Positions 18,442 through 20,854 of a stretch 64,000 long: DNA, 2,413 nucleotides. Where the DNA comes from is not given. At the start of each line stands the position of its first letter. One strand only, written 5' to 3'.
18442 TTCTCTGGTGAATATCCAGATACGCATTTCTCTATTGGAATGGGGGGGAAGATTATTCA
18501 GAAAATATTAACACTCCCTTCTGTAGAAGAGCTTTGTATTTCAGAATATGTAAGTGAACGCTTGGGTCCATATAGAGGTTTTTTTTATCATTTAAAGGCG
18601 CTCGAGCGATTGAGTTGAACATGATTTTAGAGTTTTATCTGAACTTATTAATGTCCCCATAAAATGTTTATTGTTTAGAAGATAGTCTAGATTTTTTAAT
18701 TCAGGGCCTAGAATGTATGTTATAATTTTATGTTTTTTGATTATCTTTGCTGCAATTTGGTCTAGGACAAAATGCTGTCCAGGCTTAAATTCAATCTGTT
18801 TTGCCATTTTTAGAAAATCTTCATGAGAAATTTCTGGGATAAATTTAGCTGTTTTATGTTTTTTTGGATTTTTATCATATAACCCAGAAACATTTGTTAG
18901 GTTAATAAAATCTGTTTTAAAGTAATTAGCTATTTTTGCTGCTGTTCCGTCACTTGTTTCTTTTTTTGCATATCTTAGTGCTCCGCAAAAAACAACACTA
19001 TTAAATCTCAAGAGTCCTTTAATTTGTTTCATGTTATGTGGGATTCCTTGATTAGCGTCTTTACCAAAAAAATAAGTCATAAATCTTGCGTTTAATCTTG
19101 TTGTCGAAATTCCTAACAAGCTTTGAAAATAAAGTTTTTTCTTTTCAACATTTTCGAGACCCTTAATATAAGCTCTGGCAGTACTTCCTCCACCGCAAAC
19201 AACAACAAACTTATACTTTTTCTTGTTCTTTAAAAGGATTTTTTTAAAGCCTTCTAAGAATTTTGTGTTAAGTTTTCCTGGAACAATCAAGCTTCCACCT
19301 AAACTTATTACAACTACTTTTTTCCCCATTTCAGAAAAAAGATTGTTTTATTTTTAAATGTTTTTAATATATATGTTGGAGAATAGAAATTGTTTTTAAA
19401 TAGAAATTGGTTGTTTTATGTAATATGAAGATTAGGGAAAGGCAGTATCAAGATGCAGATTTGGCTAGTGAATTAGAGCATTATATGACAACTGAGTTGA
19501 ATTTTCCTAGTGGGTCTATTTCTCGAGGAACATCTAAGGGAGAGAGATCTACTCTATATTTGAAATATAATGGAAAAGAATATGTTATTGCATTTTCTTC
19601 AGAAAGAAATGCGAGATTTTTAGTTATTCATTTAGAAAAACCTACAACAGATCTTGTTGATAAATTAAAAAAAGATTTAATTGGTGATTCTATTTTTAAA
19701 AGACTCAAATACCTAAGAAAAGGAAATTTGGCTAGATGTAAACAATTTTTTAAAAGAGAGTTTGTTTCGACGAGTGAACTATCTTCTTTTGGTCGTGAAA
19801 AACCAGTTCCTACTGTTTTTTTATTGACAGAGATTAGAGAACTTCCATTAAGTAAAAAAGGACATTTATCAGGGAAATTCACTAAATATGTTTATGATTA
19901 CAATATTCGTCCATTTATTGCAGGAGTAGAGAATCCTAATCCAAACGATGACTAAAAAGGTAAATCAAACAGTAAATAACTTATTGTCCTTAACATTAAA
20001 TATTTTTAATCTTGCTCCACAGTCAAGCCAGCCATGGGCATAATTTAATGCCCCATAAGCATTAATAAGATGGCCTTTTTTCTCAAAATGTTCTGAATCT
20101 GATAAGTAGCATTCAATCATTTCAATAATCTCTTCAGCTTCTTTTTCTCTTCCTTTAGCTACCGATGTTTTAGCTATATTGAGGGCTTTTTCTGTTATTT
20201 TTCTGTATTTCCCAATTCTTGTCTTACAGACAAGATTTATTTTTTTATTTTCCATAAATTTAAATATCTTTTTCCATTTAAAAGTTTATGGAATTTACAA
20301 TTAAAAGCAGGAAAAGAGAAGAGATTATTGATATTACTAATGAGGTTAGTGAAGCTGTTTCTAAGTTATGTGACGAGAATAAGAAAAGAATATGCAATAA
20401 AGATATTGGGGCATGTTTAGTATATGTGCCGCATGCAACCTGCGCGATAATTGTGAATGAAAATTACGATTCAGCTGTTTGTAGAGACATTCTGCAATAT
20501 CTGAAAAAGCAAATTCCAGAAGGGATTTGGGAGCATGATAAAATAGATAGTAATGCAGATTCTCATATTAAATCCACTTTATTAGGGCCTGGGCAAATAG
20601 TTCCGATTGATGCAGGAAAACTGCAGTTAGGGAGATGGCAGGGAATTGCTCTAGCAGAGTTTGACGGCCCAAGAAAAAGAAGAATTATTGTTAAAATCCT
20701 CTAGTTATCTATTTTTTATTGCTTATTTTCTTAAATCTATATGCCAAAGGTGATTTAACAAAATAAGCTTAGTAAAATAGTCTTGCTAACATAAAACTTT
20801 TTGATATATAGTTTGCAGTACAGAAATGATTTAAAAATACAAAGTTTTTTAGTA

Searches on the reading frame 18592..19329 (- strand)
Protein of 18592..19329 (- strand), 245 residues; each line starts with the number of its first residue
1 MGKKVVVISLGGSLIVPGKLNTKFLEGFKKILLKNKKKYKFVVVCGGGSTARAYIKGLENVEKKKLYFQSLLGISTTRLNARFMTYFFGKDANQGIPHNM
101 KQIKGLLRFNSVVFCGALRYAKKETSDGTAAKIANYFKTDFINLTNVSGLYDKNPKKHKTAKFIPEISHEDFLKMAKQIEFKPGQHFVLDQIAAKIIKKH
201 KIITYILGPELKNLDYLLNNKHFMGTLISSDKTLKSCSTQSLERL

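Call 23: search_protein_families(library=pfam, proteins=[window:18592-19329:-], max_evalue=0.001)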
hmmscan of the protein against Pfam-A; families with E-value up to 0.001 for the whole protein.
window:18592-19329:- (245 aa): 1 family
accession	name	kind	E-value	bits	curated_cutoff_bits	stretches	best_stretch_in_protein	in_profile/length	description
PF00696.33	AA_kinase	-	1.7e-26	93.8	24.9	1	4-207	1-233/234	Amino acid kinase family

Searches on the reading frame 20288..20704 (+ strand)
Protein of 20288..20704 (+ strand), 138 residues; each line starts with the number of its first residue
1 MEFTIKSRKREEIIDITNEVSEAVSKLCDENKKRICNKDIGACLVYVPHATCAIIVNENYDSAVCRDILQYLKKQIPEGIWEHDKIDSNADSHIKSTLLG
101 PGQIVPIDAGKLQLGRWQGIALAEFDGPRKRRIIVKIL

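Call 5: search_protein_families(library=pfam, proteins=[window:20288-20704:+], max_evalue=0.01)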
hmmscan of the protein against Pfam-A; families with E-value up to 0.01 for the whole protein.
window:20288-20704:+ (138 aa): 1 family
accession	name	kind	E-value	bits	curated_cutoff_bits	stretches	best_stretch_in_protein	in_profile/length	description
PF01894.22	UPF0047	-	6.6e-35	120.2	27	1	15-137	1-117/117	Uncharacterised protein family UPF0047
